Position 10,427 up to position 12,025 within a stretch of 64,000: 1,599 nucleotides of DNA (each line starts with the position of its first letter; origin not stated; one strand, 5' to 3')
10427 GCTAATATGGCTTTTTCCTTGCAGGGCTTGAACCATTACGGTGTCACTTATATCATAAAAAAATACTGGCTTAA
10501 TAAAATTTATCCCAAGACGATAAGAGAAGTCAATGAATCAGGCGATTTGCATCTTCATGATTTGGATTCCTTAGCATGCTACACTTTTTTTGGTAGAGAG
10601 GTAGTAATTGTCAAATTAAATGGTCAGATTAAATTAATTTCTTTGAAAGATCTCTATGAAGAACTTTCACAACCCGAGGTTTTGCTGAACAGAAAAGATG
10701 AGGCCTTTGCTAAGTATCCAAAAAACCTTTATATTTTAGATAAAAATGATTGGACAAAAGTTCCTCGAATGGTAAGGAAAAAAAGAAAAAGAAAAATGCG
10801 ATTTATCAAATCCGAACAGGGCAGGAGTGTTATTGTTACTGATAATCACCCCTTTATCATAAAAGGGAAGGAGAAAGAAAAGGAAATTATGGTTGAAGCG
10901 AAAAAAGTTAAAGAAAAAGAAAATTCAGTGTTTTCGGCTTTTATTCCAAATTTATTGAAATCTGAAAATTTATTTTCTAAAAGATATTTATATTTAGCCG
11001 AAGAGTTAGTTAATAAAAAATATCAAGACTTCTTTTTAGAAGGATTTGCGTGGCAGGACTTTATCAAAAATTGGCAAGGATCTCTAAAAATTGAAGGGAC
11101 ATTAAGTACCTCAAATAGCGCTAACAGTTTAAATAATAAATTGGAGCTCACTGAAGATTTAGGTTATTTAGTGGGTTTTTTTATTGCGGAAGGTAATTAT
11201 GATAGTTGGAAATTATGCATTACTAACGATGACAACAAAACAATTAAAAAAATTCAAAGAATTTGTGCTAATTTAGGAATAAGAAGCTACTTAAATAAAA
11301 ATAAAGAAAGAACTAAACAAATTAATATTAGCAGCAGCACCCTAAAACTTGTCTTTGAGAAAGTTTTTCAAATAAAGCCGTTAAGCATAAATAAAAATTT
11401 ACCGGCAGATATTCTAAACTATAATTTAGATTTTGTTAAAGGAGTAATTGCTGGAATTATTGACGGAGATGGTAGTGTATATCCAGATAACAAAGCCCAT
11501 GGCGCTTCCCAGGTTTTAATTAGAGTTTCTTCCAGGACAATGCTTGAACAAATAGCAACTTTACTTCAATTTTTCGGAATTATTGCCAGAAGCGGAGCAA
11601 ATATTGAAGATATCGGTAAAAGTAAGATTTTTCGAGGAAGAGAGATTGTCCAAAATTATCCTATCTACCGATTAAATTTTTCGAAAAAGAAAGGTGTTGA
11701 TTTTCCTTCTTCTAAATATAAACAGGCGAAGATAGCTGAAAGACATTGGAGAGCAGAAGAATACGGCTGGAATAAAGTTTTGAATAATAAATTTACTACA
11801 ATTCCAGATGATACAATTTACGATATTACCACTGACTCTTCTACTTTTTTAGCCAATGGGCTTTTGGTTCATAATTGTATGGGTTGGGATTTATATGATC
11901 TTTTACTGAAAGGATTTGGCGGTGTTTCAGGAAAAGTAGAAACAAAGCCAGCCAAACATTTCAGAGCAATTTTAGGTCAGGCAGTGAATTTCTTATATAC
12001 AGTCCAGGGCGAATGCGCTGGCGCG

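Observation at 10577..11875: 433-aa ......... intein in anaerobic RNR NrdD, inserted next to a conserved cysteine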

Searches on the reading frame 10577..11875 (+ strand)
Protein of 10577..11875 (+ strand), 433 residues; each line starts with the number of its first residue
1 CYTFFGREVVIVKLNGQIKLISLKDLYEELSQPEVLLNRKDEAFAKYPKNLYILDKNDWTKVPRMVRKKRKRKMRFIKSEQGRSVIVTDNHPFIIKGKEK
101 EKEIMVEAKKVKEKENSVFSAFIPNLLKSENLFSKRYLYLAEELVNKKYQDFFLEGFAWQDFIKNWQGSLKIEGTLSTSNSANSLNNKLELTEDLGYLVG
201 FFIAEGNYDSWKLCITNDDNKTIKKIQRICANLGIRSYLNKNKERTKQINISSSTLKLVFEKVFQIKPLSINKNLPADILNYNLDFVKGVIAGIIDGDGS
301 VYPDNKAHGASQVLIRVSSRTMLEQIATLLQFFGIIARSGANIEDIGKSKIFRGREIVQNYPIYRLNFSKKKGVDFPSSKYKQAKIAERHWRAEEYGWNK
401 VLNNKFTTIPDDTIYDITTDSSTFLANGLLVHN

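Call 3: search_protein_families(library=pfam, proteins=[window:10577-11875:+], max_evalue=0.01)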
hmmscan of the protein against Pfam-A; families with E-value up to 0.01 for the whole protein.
window:10577-11875:+ (433 aa): 3 families
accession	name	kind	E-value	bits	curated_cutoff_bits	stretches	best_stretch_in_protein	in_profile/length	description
PF14528.11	LAGLIDADG_3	-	3e-15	56.7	22.5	2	194-248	3-62/82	LAGLIDADG-like domain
PF14890.11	Intein_splicing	-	4.2e-10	40.1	35.8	1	15-433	5-155/155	Intein splicing domain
PF05204.19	Hom_end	-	1.7e-05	25.3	21.1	0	196-250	16-73/110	Homing endonuclease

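Call 4: search_protein_families(library=ncbifam, proteins=[window:10577-11875:+], max_evalue=0.01)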
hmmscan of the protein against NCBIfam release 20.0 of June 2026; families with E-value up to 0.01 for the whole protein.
window:10577-11875:+ (433 aa): 7 families
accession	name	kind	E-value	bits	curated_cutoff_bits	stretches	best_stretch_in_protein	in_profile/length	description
NF045703.1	rSAM_Tes_intein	exception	1.1e-28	99.6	1700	1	2-339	155-512/1040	tetraether lipid synthase Tes, intein-containing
NF011491.0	PRK14898.1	equivalog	2e-24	85.7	783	1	7-341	80-386/860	DNA-directed RNA polymerase subunit A''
NF011303.0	PRK14715.1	equivalog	5.3e-08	30.4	1585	1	195-340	1120-1263/1627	DNA-directed DNA polymerase II large subunit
TIGR01445.1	intein_Nterm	domain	2.5e-07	31.6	24.5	1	8-94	6-82/83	intein N-terminal splicing region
NF011418.0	PRK14845.1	equivalog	8.5e-07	27.1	756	1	17-385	35-316/1049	translation initiation factor IF-2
TIGR01443.1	intein_Cterm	domain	0.00075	19.7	15.6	1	414-433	2-23/24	intein C-terminal splicing region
NF003181.1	PRK04163.1-1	equivalog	0.0018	17.5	200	1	60-115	149-204/221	exosome complex RNA-binding protein Rrp4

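Call 7: search_solved_structures(query=window:10577-11875:+, max_evalue=1, show_alignments=3)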
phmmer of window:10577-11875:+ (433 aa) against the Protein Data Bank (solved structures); distinct sequences matched with E-value up to 1: 14.
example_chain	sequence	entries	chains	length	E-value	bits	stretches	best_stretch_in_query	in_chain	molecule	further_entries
5ak9_A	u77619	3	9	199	0.00022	23.5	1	190-252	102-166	HOMING ENDONUCLEASE I-DMOI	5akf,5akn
1b24_A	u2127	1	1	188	0.00044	22.5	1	190-252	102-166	Homing endonuclease I-DmoI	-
2vs8_A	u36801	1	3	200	0.0005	22.3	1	190-252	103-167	HOMING ENDONUCLEASE I-DMOI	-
2vs7_A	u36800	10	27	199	0.00052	22.2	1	190-252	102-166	HOMING ENDONUCLEASE I-DMOI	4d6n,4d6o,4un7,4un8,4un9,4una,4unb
4un7_G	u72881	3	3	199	0.0013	21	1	190-252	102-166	HOMING ENDONUCLEASE I-DMOI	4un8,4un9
5o6g_A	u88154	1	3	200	0.0015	20.7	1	190-252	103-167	Homing endonuclease I-DmoI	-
5o6i_A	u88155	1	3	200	0.0017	20.5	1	190-252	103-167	Homing endonuclease I-DmoI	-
5akm_A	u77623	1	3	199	0.0033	19.6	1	190-252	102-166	HOMING ENDONUCLEASE I-DMOI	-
5a0w_A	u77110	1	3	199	0.0034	19.6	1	190-252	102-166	HOMING ENDONUCLEASE I-DMOI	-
7qss_A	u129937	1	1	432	0.025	16.7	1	190-305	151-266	V-type ATP synthase alpha chain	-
6rpp_A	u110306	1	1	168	0.033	16.3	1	13-113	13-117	Cell division control protein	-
7qsu_A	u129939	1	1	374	0.062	15.4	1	190-306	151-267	V-ATPase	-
6rpq_A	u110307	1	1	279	0.066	15.3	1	31-103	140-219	Ubiquitin-like protein SMT3,1108aa long hypothetical cell division control protein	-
1buu_A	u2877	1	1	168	0.92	11.6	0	180-253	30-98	PROTEIN (MANNOSE-BINDING PROTEIN A)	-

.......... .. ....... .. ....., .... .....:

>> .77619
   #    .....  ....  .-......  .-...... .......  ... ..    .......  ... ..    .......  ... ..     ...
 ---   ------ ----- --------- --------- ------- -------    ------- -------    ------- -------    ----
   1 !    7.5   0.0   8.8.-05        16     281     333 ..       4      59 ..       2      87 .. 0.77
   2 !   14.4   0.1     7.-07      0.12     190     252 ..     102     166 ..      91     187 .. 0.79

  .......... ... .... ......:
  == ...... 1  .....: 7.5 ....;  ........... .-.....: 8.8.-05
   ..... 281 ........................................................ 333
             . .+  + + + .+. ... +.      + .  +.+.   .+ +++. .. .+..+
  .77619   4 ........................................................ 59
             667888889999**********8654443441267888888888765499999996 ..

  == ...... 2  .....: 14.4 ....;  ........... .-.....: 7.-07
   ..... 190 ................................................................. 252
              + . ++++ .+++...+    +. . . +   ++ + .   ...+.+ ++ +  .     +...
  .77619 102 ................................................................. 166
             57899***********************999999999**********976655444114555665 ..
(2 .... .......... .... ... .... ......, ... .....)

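Call 11: find_homologous_proteins(query=window:10577-11875:+, max_evalue=0.001)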
Query window:10577-11875:+ (433 aa): 15 proteins with E <= 0.001 among 8000 candidates.
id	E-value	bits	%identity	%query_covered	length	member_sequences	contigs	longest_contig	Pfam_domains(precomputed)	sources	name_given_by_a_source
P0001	1.9e-178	612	66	98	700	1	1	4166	PF05204.20,PF14528.12,PF14890.12,PF13597.12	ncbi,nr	ncbi:hypothetical protein J7K91_00965, partial [bacterium]|nr:hypothetical protein [bacterium]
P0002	8.0e-144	498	67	82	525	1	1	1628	PF03477.22,PF14528.12,PF14890.12,PF13597.12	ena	-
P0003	1.0e-105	372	43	100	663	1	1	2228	PF03477.22,PF14528.12,PF14890.12,PF13597.12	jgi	jgi:hypothetical protein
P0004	1.7e-98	348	75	49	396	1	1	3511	PF03477.22,PF14890.12,PF13597.12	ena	-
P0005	7.4e-92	327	54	67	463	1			PF03477.22,PF14890.12,PF13597.12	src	-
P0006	2.2e-61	226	69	38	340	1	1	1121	PF03477.22,PF14890.12,PF13597.12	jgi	-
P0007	6.1e-54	202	71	34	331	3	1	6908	PF03477.22,PF14890.12,PF13597.12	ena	-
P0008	1.9e-42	164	66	30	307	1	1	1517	PF03477.22,PF14890.12,PF13597.12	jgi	-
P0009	9.7e-41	158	29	100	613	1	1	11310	PF14528.12,PF14890.12,PF13597.12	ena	-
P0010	1.2e-40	158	78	23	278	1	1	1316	PF03477.22,PF13597.12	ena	-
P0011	2.0e-40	157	31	100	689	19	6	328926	PF03477.22,PF14528.12,PF14890.12,PF13597.12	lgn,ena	-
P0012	7.8e-40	155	31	100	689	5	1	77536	PF03477.22,PF14528.12,PF14890.12,PF13597.12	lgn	-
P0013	9.9e-32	128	27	100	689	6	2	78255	PF03477.22,PF14528.12,PF14890.12,PF13597.12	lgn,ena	-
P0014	8.2e-26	109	27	100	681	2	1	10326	PF03477.22,PF14890.12,PF13597.12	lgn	-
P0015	2.2e-21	94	48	22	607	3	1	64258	PF03477.22,PF14890.12,PF13597.12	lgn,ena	-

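Call 29: search_dna_similar(query=window:10583-11875:+, collection=phages, mode=protein, max_evalue=0.001, max_rows=25)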
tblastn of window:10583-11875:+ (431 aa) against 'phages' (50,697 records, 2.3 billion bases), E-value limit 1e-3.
No match.

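Call 30: search_dna_similar(query=P0011, collection=phages, mode=protein, max_evalue=0.00001, max_rows=15)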
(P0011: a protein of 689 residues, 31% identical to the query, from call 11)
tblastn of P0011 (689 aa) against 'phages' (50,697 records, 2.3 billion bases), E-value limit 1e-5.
Records with a match: 47; places in all: 47; records where one place covers at least 80% of the query: 0.
Best place of each record, by identity: <60% 47.
By first word of the organism name: Prevotella 15; Aeromonas 7; uncultured 6; Vibrio 6; Cronobacter 4; Bacteriophage 3; IAS 2; Citrobacter 1; bajarodcaudo 1; Nitratidesulfovibrio 1; and 1 more.
By host as written in the record: Prevotella sp. 15; - 10; Aeromonas hydrophila 4; Cronobacter sakazakii ATCC 29544 2; Cronobacter sakazakii 2; Vibrio alginolyticus CECT 521 2; Aeromonas hydrophila;Aeromonas hydrophilla 2; Homo sapiens 2; and 8 more.
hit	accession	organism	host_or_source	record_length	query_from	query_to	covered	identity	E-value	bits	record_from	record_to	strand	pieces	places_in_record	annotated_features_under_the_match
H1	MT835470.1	Bacteriophage sp.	human fecal samples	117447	1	689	40%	48.6%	3e-31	263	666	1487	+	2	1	record has no annotation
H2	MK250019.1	Prevotella phage Lak-A2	Prevotella sp.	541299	1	672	39%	47.3%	5e-24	224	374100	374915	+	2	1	record has no annotation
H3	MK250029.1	Prevotella phage Lak-C1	Prevotella sp.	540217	1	672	39%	47.3%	6e-24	224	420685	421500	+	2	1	record has no annotation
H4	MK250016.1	Prevotella phage Lak-A1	Prevotella sp.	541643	1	672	39%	47.3%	9e-24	224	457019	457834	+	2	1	record has no annotation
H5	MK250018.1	Prevotella phage Lak-A1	Prevotella sp.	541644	1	672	39%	47.3%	9e-24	224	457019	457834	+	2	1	record has no annotation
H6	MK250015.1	Prevotella phage Lak-A1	Prevotella sp.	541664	1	672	39%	47.3%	9e-24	224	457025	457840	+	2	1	record has no annotation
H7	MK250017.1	Prevotella phage Lak-A1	Prevotella sp.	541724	1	672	39%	47.3%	9e-24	224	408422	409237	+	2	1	record has no annotation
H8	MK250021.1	Prevotella phage Lak-B2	Prevotella sp.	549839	1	672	39%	47.3%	2e-23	219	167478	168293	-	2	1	record has no annotation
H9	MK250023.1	Prevotella phage Lak-B4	Prevotella sp.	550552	1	672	39%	47.3%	2e-23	219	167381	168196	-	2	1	record has no annotation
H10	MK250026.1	Prevotella phage Lak-B7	Prevotella sp.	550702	1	672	39%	47.3%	2e-23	219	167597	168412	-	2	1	record has no annotation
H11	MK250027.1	Prevotella phage Lak-B8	Prevotella sp.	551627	1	672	39%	47.3%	2e-23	219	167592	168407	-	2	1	record has no annotation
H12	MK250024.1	Prevotella phage Lak-B5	Prevotella sp.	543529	1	672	39%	47.3%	3e-23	219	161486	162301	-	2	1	record has no annotation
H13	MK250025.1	Prevotella phage Lak-B6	Prevotella sp.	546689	1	672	39%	47.3%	3e-23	219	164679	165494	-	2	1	record has no annotation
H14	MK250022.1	Prevotella phage Lak-B3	Prevotella sp.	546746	1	672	39%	47.3%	3e-23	219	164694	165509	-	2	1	record has no annotation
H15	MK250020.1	Prevotella phage Lak-B1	Prevotella sp.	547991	1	672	39%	47.3%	3e-23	219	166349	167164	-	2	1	record has no annotation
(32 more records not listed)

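Call 38: search_protein_representatives(protein=window:10583-11875:+)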
Query: 431 residues. Proteins with E-value up to 0.001 (for the whole library): 820; up to 1e-10: 140; up to 1e-30: 25. The best 150 are listed.
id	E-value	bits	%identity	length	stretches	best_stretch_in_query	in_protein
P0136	1.7e-186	636.5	67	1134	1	1-431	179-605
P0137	2.8e-184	629.2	67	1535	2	1-431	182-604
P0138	1.8e-90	320.3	38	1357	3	1-431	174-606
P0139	2.4e-83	296.8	41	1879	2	1-431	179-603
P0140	8.0e-77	275.3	40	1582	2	1-431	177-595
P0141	1.5e-76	274.4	39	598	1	1-431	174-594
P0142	2.5e-72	260.5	38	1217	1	1-431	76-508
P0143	1.3e-66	241.6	40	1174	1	1-431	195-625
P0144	7.2e-50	186.5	34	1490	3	2-431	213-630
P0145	1.2e-48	182.5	35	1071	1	2-431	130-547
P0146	9.9e-47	176.2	35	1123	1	2-431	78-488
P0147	7.0e-46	173.4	33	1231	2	2-431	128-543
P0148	1.6e-43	165.6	33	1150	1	1-431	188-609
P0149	4.9e-43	164.0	30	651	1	2-431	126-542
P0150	9.1e-43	163.1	37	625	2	176-431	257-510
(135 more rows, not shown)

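Call 48: predict_structure(alignment_id=A2)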
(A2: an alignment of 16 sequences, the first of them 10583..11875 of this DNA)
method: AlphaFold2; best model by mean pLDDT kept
length: 431 residues; sequences in the alignment: 16
mean_pLDDT: 83.3   pTM: 0.88
mean pLDDT of the five models: 83.3, 82.3, 79.8, 76.4, 67.9
residues with pLDDT >= 90: 186; 70-90: 168; 50-70: 61; < 50: 16
segments of 3 or more residues with pLDDT < 50: 338-340, 388-396
pLDDT, mean of each block of 10 residues (from residue 1): 93 95 96 95 97 94 94 81 88 68 83 79 91 93 86 72 68 74 91 97 90 91 95 89 85 93 90 95 95 83 55 86 89 65 61 71 77 73 55 52 76 93 90 78
secondary structure, 60 per line:
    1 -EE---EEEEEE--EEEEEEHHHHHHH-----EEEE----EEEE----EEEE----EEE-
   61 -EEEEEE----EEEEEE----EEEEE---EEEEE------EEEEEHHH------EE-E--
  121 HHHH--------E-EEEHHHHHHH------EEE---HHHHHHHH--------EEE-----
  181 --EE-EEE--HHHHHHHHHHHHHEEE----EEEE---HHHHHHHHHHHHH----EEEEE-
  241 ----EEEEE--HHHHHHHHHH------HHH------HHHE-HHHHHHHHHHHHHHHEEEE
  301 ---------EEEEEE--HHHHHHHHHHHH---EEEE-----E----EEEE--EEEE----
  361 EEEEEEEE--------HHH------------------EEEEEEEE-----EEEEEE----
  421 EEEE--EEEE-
elements in order: E7-12 E15-20 H21-27 E33-36 E41-44 E49-52 E57-59 E62-67 E72-77 E82-86 E90-94 E101-105 H121-124 E135-137 H138-144 E151-153 H157-164 E173-175 E186-188 H191-203 E204-206 E211-214 H218-230 E235-239 E245-249 H252-261 H282-296 E297-300 E310-315 H318-329 E333-336 E347-350 E353-356 E361-368 E398-405 E411-416 E421-424 E427-430

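Call 52: fold_search(model_id=the predicted structure, library=pdb)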
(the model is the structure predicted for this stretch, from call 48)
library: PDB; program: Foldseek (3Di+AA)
matches with E <= 10: 808; with E <= 0.001: 76
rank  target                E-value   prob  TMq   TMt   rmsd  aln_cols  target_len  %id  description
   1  7qsu                  9.6e-21  1.00  0.57  0.65   7.9       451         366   18  Crystal structure of homing endonuclease-associated TliVMA intein (C1A, d333-339) (released 2022-03-30)
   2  7qss                  3.7e-20  1.00  0.55  0.55   9.7       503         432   17  Crystal structure of homing endonuclease-associated TliVMA intein (C1A) (released 2022-03-30)
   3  7qst                  8.4e-16  1.00  0.48  0.55   9.3       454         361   16  Crystal structure of homing endonuclease-associated PhoVMA intein (C1A) (released 2022-03-30)
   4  2cw7                  1.4e-15  1.00  0.52  0.43  12.7       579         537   13  Crystal structure of intein homing endonuclease II (released 2006-04-18)
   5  1dq3                  2.7e-12  1.00  0.46  0.44  12.2       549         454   14  CRYSTAL STRUCTURE OF AN ARCHAEAL INTEIN-ENCODED HOMING ENDONUCLEASE PI-PFUI (released 2000-07-05)
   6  1ef0_A                4.2e-12  1.00  0.40  0.40  18.3       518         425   14  CRYSTAL STRUCTURE OF PI-SCEI MINIPRECURSOR (released 2000-06-07)
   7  1vde_B                1.4e-11  1.00  0.40  0.40  16.3       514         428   15  PI-SCEI, A HOMING ENDONUCLEASE WITH PROTEIN SPLICING ACTIVITY (released 1998-04-08)
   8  1vde_A                7.0e-11  1.00  0.39  0.39  15.3       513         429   14  PI-SCEI, A HOMING ENDONUCLEASE WITH PROTEIN SPLICING ACTIVITY (released 1998-04-08)
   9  1ef0_B                1.9e-09  1.00  0.36  0.39  19.4       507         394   14  CRYSTAL STRUCTURE OF PI-SCEI MINIPRECURSOR (released 2000-06-07)
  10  1jva_B                2.8e-09  1.00  0.38  0.38  18.8       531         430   13  CRYSTAL STRUCTURE OF THE VMA1-DERIVED ENDONUCLEASE BEARING THE N AND C EXTEIN PROPEPTIDES (released 2002-08-29)
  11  1jva_A                9.7e-09  1.00  0.39  0.39  16.5       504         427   16  CRYSTAL STRUCTURE OF THE VMA1-DERIVED ENDONUCLEASE BEARING THE N AND C EXTEIN PROPEPTIDES (released 2002-08-29)
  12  1um2_A                1.8e-08  1.00  0.37  0.38  15.7       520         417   14  Crystal Structure of the Vma1-Derived Endonuclease with the Ligated Extein Segment (released 2004-09-22)
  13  1um2_B                2.8e-08  1.00  0.39  0.40  19.4       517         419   13  Crystal Structure of the Vma1-Derived Endonuclease with the Ligated Extein Segment (released 2004-09-22)
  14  2dch                  4.9e-07  1.00  0.31  0.63   5.1       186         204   20  Crystal structure of archaeal intron-encoded homing endonuclease I-Tsp061I (released 2006-07-06)
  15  9hth_A                8.1e-07  1.00  0.24  0.58   2.2       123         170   20  Crystal structure of the fused, cysteine-less Aes123 PolB1 split intein (with S1A, N159A mutations) (released 2025-05-07)
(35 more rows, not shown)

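Call 56: find_related_loci(query=window:10583-11875:+, collection=genome_contigs, flank=3000)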
Query window:10583-11875:+ (431 aa) in genome_contigs; peptide patterns used: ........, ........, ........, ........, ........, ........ (x = any residue, [..] = any of these).
322 stretches matched a pattern; 3 encode a relative of the query (tblastn E <= 1e-3); 3 distinct loci.
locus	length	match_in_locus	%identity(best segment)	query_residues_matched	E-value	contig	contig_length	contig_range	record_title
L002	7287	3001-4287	67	1-431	0e+0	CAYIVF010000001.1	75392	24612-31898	MAG TPA_asm: uncultured Candidatus Saccharibacteria bacterium isolate ERP119705_co5_43 genome assembly, contig: NODE_240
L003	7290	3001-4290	67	1-431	0e+0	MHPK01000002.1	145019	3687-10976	MAG: Candidatus Staskawiczbacteria bacterium RIFOXYB1_FULL_38_37 rifoxyb1_full_scaffold_22, whole genome shotgun sequenc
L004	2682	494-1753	41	1-431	4e-94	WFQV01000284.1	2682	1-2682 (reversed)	MAG: Melioribacteraceae bacterium isolate S014_15 k151_25402, whole genome shotgun sequence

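Call 65: find_encoding_contigs(protein=P0011, flank=5000, max_places=2)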
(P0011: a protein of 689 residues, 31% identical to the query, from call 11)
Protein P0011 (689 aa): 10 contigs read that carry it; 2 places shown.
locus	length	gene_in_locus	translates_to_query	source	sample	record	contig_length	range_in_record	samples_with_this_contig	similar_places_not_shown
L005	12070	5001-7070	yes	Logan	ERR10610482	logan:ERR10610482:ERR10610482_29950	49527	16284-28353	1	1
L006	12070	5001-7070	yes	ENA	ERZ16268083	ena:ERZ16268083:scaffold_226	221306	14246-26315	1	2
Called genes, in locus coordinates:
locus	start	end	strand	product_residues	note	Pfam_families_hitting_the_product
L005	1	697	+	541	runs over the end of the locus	-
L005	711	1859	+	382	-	PF02739:5_3_exonuc_N, PF01367:5_3_exonuc (weak)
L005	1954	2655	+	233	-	-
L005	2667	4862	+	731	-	PF03796:DnaB_C (weak)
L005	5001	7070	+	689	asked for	PF03477:ATP-cone, PF14890:Intein_splicing (weak), PF14528:LAGLIDADG_3, PF13597:NRDD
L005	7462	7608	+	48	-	-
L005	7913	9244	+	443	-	PF14890:Intein_splicing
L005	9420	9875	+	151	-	PF13597:NRDD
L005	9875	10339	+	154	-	-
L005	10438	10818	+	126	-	PF04965:GPW_gp25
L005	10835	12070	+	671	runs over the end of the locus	-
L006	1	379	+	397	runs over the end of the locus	PF00154:RecA_N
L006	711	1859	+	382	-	PF02739:5_3_exonuc_N, PF01367:5_3_exonuc (weak)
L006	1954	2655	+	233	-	-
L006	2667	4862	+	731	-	PF03796:DnaB_C (weak)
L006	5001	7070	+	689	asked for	PF03477:ATP-cone, PF14890:Intein_splicing (weak), PF14528:LAGLIDADG_3, PF13597:NRDD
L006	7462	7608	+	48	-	-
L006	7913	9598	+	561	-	PF14890:Intein_splicing, PF13597:NRDD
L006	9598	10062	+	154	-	-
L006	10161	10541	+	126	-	PF04965:GPW_gp25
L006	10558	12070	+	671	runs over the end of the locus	-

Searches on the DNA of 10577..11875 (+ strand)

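Call 66: search_rna_families(source=L005, start=6800, end=9600, threshold=gathering)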
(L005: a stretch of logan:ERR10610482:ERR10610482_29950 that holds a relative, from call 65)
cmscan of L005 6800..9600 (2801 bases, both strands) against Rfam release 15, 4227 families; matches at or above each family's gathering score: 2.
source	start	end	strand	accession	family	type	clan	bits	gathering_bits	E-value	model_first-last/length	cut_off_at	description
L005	7059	7325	+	RF00028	Intron_gpI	Intron;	-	83.6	50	3.9e-21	1-253/253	no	Group I catalytic intron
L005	7577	7854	+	RF00028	Intron_gpI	Intron;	-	69.4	50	6.7e-17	1-253/253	no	Group I catalytic intron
